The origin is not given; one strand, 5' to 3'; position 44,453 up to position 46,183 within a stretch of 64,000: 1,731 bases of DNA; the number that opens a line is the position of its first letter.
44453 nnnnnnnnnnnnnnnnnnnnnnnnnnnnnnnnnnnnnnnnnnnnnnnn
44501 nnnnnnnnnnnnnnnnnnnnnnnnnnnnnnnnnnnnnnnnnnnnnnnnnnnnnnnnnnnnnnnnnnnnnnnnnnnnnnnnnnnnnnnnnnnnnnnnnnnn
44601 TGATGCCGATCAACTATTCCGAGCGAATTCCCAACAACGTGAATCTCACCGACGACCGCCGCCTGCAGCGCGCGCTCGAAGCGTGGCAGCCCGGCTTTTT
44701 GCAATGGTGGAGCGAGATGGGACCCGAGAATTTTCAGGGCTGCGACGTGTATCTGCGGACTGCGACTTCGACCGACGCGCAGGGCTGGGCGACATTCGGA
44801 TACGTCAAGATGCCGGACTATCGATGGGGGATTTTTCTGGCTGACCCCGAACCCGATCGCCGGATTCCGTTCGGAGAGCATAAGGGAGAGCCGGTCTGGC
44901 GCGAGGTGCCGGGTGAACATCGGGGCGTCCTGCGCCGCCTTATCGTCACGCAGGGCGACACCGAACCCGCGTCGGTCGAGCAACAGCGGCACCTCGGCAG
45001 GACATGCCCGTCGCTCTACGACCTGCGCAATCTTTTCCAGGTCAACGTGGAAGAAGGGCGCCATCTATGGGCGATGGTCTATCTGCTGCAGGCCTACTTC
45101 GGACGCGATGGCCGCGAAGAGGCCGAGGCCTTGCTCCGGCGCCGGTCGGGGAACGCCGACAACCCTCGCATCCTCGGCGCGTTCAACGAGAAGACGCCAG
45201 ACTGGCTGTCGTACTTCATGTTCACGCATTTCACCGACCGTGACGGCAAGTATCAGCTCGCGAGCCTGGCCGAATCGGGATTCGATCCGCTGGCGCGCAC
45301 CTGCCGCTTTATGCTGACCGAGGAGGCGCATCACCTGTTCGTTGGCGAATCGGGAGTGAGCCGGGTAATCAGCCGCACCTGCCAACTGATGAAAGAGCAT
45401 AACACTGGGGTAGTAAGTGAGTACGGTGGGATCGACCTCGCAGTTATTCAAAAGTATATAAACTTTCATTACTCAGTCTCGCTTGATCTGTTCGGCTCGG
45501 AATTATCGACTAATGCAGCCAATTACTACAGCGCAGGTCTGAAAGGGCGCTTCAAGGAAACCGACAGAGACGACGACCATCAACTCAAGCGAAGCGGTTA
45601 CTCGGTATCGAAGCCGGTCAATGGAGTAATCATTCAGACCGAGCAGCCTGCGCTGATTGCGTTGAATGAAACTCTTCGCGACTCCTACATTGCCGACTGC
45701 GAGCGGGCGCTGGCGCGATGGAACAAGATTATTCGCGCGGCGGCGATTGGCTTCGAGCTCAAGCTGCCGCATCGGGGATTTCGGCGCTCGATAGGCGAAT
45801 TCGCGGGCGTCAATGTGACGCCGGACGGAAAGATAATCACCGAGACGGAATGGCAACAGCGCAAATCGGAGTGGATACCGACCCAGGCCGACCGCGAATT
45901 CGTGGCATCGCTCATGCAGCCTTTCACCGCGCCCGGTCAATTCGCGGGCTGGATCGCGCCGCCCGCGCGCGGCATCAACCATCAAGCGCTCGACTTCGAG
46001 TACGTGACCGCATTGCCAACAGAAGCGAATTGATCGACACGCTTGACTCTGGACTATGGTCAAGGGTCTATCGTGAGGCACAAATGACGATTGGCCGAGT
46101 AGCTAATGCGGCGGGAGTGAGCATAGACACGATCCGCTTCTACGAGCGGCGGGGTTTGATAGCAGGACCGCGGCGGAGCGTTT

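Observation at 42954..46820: Orphan boxC-boxB pair (aerobic benzoyl-CoA epoxidase/dihydrolase) lacking boxA and a CoA ligase, followed by MerR regulator and glutaredoxin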

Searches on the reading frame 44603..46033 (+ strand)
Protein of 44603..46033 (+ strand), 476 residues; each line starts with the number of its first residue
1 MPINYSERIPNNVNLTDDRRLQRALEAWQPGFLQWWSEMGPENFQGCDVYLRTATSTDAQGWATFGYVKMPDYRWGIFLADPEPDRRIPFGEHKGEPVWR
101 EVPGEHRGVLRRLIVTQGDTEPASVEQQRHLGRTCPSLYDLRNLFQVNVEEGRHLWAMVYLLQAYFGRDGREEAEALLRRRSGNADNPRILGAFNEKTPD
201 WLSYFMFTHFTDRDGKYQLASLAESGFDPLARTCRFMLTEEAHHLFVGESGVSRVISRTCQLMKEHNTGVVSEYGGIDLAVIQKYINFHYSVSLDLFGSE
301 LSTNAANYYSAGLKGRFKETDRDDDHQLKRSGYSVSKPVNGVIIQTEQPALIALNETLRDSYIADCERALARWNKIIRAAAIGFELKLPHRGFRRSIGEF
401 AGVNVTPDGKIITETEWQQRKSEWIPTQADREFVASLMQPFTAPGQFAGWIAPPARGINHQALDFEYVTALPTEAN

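Call 7: search_protein_families(library=ncbifam, proteins=[window:44603-46033:+])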
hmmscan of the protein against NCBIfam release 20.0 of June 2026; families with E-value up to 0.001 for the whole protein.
window:44603-46033:+ (476 aa): 1 family
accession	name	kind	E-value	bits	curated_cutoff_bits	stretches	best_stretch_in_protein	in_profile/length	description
TIGR03225.1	benzo_boxB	equivalog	1.2e-250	832.2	499.1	1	3-468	1-469/471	benzoyl-CoA 2,3-epoxidase subunit BoxB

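Call 8: search_protein_families(library=pfam, proteins=[window:44603-46033:+])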
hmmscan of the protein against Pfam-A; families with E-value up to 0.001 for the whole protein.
window:44603-46033:+ (476 aa): 0 families

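Call 9: find_encoding_contigs(protein=window:44603-46033:+, flank=10000, max_places=6)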
Protein window:44603-46033:+ (476 aa): 5 contigs read that carry it; 3 places shown.
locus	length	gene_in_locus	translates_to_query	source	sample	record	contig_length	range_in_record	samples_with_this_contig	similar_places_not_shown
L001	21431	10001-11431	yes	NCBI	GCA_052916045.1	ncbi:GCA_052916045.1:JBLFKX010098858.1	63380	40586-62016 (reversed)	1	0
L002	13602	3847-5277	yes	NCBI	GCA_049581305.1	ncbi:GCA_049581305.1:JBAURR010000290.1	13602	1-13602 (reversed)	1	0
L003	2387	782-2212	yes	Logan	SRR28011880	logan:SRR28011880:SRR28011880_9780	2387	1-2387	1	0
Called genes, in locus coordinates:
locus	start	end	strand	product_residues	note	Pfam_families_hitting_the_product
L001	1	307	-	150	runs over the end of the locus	PF04828:GFA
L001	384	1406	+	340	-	PF04055:Radical_SAM, PF12345:DUF3641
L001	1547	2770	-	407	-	PF00067:p450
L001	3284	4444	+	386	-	PF00144:Beta-lactamase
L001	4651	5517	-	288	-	-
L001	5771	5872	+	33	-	-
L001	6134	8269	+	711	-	PF02922:CBM_48, PF00128:Alpha-amylase (faint), PF21331:Isoamylase_C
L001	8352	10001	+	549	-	PF00378:ECH_1, PF16113:ECH_2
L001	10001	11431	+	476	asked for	-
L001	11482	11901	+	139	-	PF00376:MerR, PF13411:MerR_1, PF09278:MerR-DNA-bind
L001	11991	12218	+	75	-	PF00462:Glutaredoxin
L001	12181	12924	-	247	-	-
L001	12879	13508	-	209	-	PF09594:GT87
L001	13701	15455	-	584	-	PF05992:SbmA_BacA, PF06472:ABC_membrane_2, PF00664:ABC_membrane, PF02463:SMC_N (faint), PF00005:ABC_tran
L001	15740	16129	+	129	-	PF00127:Copper-bind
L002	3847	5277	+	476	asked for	-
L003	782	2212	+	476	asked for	-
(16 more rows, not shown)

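Call 13: find_related_loci(query=window:44603-46033:+, collection=genome_contigs, flank=10000)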
Query window:44603-46033:+ (476 aa) in genome_contigs; peptide patterns used: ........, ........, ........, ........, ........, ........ (x = any residue, [..] = any of these).
600 stretches matched a pattern (row limit reached: there are more); 598 encode a relative of the query (tblastn E <= 1e-3); the best 80 are kept; 80 distinct loci.
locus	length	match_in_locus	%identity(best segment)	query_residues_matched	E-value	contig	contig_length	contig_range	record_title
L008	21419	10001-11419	93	1-473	0e+0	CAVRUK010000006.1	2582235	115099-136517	MAG: uncultured delta proteobacterium isolate MFD02248.bin.1.51 genome assembly, contig: contig_9513, whole genome shotg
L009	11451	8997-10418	91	1-474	0e+0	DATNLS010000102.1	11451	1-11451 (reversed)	MAG TPA_asm: Candidatus Acidiferrales bacterium isolate SMAG_U11458 k141_508567, whole genome shotgun sequence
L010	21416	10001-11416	91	1-472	0e+0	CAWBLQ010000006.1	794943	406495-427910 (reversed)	MAG: Candidatus Binataceae bacterium isolate MFD02248.bin.1.59 genome assembly, contig: contig_29027, whole genome shotg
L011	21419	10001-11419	90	1-473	0e+0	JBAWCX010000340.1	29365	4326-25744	MAG: Candidatus Binatus sp. isolate MFD09556_ilm_asm_bin15 k127_140644, whole genome shotgun sequence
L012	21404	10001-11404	82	1-468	0e+0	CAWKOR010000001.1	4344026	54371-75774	MAG: uncultured delta proteobacterium isolate MFD04944.bin.1.36 genome assembly, contig: contig_15114, whole genome shot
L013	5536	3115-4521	80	1-469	0e+0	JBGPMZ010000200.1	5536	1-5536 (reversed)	MAG: Candidatus Binataceae bacterium isolate OBJ_0618_7090110_226 k141_10181119_length_5536_cov_18.0000, whole genome sh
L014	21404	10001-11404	81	1-468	0e+0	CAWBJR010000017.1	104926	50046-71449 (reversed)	MAG: uncultured delta proteobacterium isolate MFD05512.bin.2.16 genome assembly, contig: contig_53284, whole genome shot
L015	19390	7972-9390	79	1-473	0e+0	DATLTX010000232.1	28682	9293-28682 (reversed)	MAG TPA_asm: Candidatus Binataceae bacterium isolate SMAG_U13968 k141_855010, whole genome shotgun sequence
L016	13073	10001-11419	78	1-473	0e+0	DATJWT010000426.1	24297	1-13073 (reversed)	MAG TPA_asm: Candidatus Binataceae bacterium isolate SMAG_U15106 k141_699783, whole genome shotgun sequence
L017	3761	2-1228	90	68-476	0e+0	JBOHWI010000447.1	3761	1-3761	MAG: Candidatus Binatus sp. isolate TC-B3_metawrap_bin.1 k127_342273, whole genome shotgun sequence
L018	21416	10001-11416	91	1-472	0e+0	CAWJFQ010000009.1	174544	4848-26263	MAG: uncultured delta proteobacterium isolate MFD03399.bin.2.69 genome assembly, contig: contig_34229, whole genome shot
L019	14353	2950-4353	74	1-468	0e+0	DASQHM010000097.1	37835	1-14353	MAG TPA_asm: Candidatus Cybelea sp. isolate SMAG_U11833 k141_1276928, whole genome shotgun sequence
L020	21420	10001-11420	89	1-473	0e+0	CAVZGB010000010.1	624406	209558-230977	MAG: uncultured delta proteobacterium isolate MFD05521.bin.1.220 genome assembly, contig: contig_26023, whole genome sho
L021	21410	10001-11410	73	1-470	0e+0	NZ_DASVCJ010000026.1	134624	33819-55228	MAG: Ferrovibrio sp. isolate SMAG_U2003 k141_1002037, whole genome shotgun sequence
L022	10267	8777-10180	71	1-468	0e+0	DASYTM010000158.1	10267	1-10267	MAG TPA_asm: Candidatus Methylomirabilota bacterium isolate SMAG_U4567 k141_257171, whole genome shotgun sequence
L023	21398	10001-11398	72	3-468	0e+0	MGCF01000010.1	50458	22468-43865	MAG: Candidatus Rokubacteria bacterium RIFCSPLOWO2_02_FULL_73_56 rifcsplowo2_02_scaffold_1142, whole genome shotgun sequ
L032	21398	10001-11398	71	3-468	0e+0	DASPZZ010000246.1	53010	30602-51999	MAG TPA_asm: Candidatus Binatia bacterium isolate SMAG_U11632 k141_1046736, whole genome shotgun sequence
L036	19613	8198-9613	71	1-468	0e+0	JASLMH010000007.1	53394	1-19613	MAG: Alphaproteobacteria bacterium isolate Arabian10_MAG_43 NODE_7_length_53394_cov_10.442917, whole genome shotgun sequ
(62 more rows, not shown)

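Call 14: search_dna_similar(query=window:44603-46033:+, collection=plasmids, mode=protein, max_rows=25)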
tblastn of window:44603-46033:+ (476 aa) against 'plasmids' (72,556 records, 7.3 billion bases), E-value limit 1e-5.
Records with a match: 11; places in all: 12; records where one place covers at least 80% of the query: 10.
Best place of each record, by identity: 60-80% 10; <60% 1.
By first word of the organism name: Mycetohabitans 9; Nonomuraea 1; Embleya 1.
By predicted mobility (MOB-suite, as given by PLSDB): non-mobilizable 11.
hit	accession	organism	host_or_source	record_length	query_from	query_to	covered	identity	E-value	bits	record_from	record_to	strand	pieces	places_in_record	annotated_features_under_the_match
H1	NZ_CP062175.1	Mycetohabitans rhizoxinica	Rhizopus microsporus,bacterial culture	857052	3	468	98%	66.7%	0e+0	635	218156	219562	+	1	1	boxB: benzoyl-CoA 2,3-epoxidase subunit BoxB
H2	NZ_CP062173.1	Mycetohabitans rhizoxinica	Rhizopus microsporus,bacterial ...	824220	3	468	98%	66.7%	0e+0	634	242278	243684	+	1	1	boxB: benzoyl-CoA 2,3-epoxidase subunit BoxB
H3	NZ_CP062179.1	Mycetohabitans endofungorum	Rhizopus microsporus,bacterial ...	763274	3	468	98%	66.5%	0e+0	634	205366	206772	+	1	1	boxB: benzoyl-CoA 2,3-epoxidase subunit BoxB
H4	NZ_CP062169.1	Mycetohabitans endofungorum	Rhizopus microsporus,bacterial ...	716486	3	468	98%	66.3%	0e+0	634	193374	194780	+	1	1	boxB: benzoyl-CoA 2,3-epoxidase subunit BoxB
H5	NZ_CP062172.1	Mycetohabitans rhizoxinica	Rhizopus microsporus,bacterial ...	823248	3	468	98%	66.1%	0e+0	628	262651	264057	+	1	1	boxB: benzoyl-CoA 2,3-epoxidase subunit BoxB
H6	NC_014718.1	Mycetohabitans rhizoxinica HKI 454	-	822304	3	468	98%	66.1%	0e+0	627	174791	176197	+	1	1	boxB: benzoyl-CoA 2,3-epoxidase subunit BoxB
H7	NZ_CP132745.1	Mycetohabitans endofungorum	-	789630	3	468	98%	65.9%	0e+0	632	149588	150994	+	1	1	boxB: benzoyl-CoA 2,3-epoxidase subunit BoxB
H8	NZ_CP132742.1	Mycetohabitans endofungorum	Rhizopus microsporus,culture isolated ...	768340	3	468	98%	65.6%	0e+0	629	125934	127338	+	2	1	none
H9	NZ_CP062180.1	Mycetohabitans endofungorum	Rhizopus microsporus,bacterial ...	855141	3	468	98%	65.4%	0e+0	626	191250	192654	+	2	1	none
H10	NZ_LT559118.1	Nonomuraea gerenzanensis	-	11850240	3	468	98%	62.2%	0e+0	580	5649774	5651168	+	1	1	none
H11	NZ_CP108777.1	Embleya sp. NBC_00896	-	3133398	207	468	55%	53.1%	2e-87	300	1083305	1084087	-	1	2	none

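Call 15: get_annotated_region(hit=H6, flank=9000)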
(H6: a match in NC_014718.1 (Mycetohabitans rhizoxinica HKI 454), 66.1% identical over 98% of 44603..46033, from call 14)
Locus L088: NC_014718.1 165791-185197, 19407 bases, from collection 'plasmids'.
description: Mycetohabitans rhizoxinica HKI 454 plasmid pBRH01, complete sequence
organism: Mycetohabitans rhizoxinica HKI 454 (NCBI taxid 882378)
taxonomy: Bacteria; Pseudomonadota; Betaproteobacteria; Burkholderiales; Burkholderiaceae; Mycetohabitans; Mycetohabitans rhizoxinica; Mycetohabitans rhizoxinica HKI 454
host: -; source: -; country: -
typing (MOB-suite, as given by PLSDB): non-mobilizable
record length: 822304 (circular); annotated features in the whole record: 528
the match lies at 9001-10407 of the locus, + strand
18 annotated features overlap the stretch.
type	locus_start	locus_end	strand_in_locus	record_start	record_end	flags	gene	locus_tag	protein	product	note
CDS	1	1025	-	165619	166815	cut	-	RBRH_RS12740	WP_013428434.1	amino acid aminotransferase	-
CDS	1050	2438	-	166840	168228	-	-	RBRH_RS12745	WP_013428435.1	amino acid permease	GO:0055085 - transmembrane transport [Evidence IEA]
CDS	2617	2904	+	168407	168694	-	-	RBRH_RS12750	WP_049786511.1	hypothetical protein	-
CDS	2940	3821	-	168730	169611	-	-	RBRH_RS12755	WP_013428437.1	alpha/beta hydrolase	-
CDS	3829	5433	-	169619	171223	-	-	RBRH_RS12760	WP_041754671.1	benzoate-CoA ligase family protein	-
CDS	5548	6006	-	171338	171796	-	-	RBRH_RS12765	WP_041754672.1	DUF4863 family protein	-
CDS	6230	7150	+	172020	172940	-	-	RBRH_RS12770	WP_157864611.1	helix-turn-helix transcriptional regulator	-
CDS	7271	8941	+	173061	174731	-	boxC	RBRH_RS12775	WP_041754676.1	2,3-epoxybenzoyl-CoA dihydrolase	GO:0010128 - benzoate catabolic process via CoA ligation [Evidence IEA]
CDS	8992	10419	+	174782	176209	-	boxB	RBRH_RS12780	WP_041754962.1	benzoyl-CoA 2,3-epoxidase subunit BoxB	GO:0010128 - benzoate catabolic process via CoA ligation [Evidence IEA]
CDS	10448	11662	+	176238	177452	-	boxA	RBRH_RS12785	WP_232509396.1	benzoyl-CoA 2,3-epoxidase subunit BoxA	GO:0010128 - benzoate catabolic process via CoA ligation [Evidence IEA]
CDS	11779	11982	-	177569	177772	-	-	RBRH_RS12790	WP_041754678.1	hypothetical protein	-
CDS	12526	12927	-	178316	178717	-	-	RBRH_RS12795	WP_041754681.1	GreA/GreB family elongation factor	GO:0032784 - regulation of DNA-templated transcription elongation [Evidence IEA]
CDS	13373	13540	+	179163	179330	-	-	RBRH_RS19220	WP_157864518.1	hypothetical protein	-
CDS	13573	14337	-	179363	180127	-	-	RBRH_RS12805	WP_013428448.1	Fic family protein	-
CDS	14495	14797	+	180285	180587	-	-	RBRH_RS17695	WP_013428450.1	type II toxin-antitoxin system RelB/DinJ family antitoxin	GO:0006355 - regulation of DNA-templated transcription [Evidence IEA]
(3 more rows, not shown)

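Call 24: search_dna_similar(query=L088:10448-11662:+, collection=plasmids, mode=protein, max_rows=30, max_evalue=0.001)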
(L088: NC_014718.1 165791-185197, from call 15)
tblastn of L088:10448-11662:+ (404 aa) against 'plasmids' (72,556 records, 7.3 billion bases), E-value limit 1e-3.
Records with a match: 272; places in all: 284; records where one place covers at least 80% of the query: 12.
Best place of each record, by identity: >=99% 4; 80-90% 5; <60% 263.
By first word of the organism name: Pseudosulfitobacter 38; Acetobacter 10; Pseudomonas 10; Mycetohabitans 9; Paracoccus 9; Streptomyces 9; Bacillus 9; Paraburkholderia 9; Xanthomonas 8; Clostridium 8; and 84 more.
By predicted mobility (MOB-suite, as given by PLSDB): non-mobilizable 145; conjugative 94; mobilizable 33.
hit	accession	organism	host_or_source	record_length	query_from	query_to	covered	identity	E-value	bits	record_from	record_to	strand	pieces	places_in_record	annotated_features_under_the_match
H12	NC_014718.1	Mycetohabitans rhizoxinica HKI 454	-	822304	1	404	100%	100.0%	0e+0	813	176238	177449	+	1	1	boxA: benzoyl-CoA 2,3-epoxidase subunit BoxA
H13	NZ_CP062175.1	Mycetohabitans rhizoxinica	Rhizopus microsporus,bacterial culture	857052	1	404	100%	99.8%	0e+0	813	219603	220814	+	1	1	boxA: benzoyl-CoA 2,3-epoxidase subunit BoxA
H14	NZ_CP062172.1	Mycetohabitans rhizoxinica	Rhizopus microsporus,bacterial ...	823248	1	404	100%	99.8%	0e+0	809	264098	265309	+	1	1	boxA: benzoyl-CoA 2,3-epoxidase subunit BoxA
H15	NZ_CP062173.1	Mycetohabitans rhizoxinica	Rhizopus microsporus,bacterial ...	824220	1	404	100%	99.0%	0e+0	809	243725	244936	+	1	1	boxA: benzoyl-CoA 2,3-epoxidase subunit BoxA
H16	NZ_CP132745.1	Mycetohabitans endofungorum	-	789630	1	404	100%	88.4%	0e+0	719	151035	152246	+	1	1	boxA: benzoyl-CoA 2,3-epoxidase subunit BoxA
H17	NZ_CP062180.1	Mycetohabitans endofungorum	Rhizopus microsporus,bacterial ...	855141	1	404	100%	88.4%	0e+0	717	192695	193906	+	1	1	boxA: benzoyl-CoA 2,3-epoxidase subunit BoxA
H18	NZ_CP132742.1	Mycetohabitans endofungorum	Rhizopus microsporus,culture isolated ...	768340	1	404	100%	88.1%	0e+0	718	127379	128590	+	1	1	boxA: benzoyl-CoA 2,3-epoxidase subunit BoxA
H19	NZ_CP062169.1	Mycetohabitans endofungorum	Rhizopus microsporus,bacterial ...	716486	1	404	100%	88.1%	0e+0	714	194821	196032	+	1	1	boxA: benzoyl-CoA 2,3-epoxidase subunit BoxA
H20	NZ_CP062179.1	Mycetohabitans endofungorum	Rhizopus microsporus,bacterial ...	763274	1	404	100%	86.9%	0e+0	717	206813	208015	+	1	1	boxA: benzoyl-CoA 2,3-epoxidase subunit BoxA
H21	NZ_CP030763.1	Rhizobium leguminosarum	Genomic DNA from Bacterial pure culture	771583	1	404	100%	57.4%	5e-149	474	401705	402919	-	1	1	boxA: benzoyl-CoA 2,3-epoxidase subunit BoxA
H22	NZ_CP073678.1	Cupriavidus sp. KK10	Isolate,A bacterial consortium from ...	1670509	2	404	100%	46.8%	4e-104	345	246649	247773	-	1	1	none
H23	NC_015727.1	Cupriavidus necator N-1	soil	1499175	4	404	99%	45.1%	5e-103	341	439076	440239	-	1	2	record has no annotation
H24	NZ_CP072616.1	Sulfitobacter sp. CB2047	-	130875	170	404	58%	50.4%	3e-63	226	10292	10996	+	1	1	hypothetical protein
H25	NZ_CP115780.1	Paracoccus aerodenitrificans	cell culture,sediment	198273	137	404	66%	31.8%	1e-7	61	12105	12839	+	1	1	PepSY domain-containing protein | FAD:protein FMN transferase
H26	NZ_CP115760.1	Paracoccus sp. SCSIO 75233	cell culture,sediment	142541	137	404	66%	31.8%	2e-7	61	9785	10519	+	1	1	PepSY domain-containing protein | FAD:protein FMN transferase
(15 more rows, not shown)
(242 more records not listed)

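Call 25: get_annotated_region(hit=H10, flank=10000)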
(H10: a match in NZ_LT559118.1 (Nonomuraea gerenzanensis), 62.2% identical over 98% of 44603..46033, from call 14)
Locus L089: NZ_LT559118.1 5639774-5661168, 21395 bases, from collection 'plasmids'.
description: Nonomuraea gerenzanensis isolate nono1 plasmid I, complete sequence
organism: Nonomuraea gerenzanensis (NCBI taxid 93944)
taxonomy: Bacteria; Actinomycetota; Actinomycetes; Streptosporangiales; Streptosporangiaceae; Nonomuraea; Nonomuraea gerenzanensis
host: -; source: -; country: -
typing (MOB-suite, as given by PLSDB): non-mobilizable
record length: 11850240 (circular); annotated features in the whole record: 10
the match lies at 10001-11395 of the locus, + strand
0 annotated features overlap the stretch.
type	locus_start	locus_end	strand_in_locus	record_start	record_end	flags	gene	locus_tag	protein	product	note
